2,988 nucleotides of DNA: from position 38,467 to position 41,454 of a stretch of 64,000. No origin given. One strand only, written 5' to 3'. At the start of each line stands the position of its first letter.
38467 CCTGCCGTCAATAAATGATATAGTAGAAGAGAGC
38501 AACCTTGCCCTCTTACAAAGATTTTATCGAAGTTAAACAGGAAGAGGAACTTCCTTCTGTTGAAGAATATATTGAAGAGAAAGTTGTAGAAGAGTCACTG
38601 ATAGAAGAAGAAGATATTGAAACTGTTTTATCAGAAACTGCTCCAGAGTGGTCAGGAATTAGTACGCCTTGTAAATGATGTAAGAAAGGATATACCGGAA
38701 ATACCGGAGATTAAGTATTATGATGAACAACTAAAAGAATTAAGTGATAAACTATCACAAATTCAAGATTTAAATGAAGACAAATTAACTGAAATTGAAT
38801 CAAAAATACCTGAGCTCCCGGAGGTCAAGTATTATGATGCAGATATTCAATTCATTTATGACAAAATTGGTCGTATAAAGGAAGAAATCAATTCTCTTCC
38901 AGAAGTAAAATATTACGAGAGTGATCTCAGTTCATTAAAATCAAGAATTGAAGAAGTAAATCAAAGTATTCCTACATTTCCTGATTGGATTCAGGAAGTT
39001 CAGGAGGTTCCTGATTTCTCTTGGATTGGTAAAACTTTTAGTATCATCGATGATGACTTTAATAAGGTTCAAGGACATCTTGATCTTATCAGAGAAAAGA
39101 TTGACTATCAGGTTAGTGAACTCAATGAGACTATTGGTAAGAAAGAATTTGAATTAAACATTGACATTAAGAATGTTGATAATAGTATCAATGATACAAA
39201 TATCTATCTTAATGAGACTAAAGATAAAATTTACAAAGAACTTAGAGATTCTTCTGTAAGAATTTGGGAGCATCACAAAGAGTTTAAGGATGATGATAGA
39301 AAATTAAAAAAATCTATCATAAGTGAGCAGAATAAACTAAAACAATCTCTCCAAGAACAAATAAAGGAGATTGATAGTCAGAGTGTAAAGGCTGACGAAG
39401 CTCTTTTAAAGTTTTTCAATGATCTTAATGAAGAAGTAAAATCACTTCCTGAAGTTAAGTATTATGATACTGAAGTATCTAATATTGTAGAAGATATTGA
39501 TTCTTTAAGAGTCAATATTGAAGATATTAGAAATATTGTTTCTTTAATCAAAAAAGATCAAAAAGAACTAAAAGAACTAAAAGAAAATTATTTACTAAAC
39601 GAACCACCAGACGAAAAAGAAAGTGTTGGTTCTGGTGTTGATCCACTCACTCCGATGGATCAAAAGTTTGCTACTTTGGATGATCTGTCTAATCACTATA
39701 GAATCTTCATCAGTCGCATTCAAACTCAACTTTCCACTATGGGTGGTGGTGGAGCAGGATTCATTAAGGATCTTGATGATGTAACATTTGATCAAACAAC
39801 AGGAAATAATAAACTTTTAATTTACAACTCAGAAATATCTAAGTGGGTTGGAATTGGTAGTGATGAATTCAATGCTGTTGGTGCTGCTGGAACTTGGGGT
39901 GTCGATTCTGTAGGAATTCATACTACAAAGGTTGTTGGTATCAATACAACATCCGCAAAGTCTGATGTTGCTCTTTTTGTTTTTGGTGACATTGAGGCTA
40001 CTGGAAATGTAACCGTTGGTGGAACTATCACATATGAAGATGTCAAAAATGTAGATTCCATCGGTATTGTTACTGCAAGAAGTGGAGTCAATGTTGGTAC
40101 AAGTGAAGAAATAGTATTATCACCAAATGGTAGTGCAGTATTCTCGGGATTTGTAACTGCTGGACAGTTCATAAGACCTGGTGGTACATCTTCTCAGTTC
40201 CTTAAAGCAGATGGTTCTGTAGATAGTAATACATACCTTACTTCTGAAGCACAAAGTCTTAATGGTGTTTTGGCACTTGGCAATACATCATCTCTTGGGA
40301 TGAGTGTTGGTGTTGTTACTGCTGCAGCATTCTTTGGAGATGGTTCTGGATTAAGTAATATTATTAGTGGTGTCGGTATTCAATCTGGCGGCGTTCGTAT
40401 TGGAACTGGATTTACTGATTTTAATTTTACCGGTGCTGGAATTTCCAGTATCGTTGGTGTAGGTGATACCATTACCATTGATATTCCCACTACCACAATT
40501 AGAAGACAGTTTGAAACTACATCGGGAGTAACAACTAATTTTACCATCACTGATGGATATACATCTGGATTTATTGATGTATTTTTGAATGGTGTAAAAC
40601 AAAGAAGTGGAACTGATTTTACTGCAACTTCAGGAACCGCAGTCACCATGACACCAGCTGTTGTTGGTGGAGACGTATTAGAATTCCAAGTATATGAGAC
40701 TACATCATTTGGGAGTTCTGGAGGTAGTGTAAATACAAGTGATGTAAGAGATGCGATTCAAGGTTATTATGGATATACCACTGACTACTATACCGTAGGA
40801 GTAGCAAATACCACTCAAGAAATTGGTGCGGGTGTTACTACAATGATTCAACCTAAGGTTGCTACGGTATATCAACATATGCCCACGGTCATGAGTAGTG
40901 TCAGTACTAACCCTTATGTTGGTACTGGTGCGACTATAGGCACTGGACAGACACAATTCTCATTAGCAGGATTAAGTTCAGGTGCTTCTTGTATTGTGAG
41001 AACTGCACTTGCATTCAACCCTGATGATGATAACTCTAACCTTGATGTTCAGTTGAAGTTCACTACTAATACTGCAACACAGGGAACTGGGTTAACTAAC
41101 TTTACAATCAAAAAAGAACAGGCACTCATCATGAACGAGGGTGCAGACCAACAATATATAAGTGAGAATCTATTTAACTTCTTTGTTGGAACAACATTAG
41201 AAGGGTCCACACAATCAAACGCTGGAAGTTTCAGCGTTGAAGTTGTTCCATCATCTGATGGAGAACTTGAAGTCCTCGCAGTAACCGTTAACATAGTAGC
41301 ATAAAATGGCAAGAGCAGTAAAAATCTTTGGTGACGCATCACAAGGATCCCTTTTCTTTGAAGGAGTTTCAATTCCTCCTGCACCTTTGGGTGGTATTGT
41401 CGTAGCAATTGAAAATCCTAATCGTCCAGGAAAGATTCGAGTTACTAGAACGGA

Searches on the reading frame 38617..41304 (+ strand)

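Call 12: search_protein_families(library=phrogs, proteins=[window:38617-41304:+])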
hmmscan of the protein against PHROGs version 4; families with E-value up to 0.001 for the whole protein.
window:38617-41304:+ (895 aa): 3 families
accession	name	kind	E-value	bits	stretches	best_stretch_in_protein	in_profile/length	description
phrog_28263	-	tail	8.1e-18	64.1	2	155-392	228-463/1400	tail fiber protein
phrog_30742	-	tail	3.6e-07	29.2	1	373-458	179-255/1029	tail fiber protein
phrog_28992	-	unknown function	7.7e-05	23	1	350-391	103-144/343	-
